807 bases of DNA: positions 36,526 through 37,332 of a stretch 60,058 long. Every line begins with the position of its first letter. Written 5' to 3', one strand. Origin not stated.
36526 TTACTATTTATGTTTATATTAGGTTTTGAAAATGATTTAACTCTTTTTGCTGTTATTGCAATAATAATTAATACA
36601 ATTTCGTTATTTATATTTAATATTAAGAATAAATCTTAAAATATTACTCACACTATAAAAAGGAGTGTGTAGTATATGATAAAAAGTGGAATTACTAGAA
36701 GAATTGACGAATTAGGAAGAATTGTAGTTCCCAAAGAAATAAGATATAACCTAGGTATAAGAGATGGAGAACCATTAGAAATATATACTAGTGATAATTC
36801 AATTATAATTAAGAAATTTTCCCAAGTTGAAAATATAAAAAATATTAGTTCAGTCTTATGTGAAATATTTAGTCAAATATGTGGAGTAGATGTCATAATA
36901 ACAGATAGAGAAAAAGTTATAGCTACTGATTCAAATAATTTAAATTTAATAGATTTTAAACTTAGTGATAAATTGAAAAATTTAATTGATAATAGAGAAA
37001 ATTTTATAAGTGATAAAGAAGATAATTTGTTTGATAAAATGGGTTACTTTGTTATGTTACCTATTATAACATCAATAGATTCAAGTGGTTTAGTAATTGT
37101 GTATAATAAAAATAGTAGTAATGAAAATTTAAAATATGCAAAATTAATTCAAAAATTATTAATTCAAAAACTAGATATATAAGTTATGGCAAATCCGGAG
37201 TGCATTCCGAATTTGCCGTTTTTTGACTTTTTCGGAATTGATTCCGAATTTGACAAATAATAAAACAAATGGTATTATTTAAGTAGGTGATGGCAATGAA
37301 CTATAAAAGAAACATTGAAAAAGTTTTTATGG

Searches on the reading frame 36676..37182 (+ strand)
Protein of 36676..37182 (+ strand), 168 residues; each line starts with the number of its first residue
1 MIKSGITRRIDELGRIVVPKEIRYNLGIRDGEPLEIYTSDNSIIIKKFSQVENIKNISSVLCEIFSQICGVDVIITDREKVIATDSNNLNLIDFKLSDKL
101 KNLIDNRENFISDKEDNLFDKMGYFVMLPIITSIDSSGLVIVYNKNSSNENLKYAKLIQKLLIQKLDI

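Call 81: search_protein_families(library=pfam, proteins=[window:36676-37182:+], max_evalue=0.0001)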
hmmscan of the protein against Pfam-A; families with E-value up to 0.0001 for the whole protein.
window:36676-37182:+ (168 aa): 2 families
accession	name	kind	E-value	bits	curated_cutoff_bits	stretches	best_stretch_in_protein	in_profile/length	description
PF15714.11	SpoVT_C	-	3.8e-12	46.8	27.5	1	55-150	3-107/128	Stage V sporulation protein T C-terminal, transcription factor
PF04014.23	MazE_antitoxin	-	1.4e-08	35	24.7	1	8-47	2-42/48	Antidote-toxin recognition MazE, bacterial antitoxin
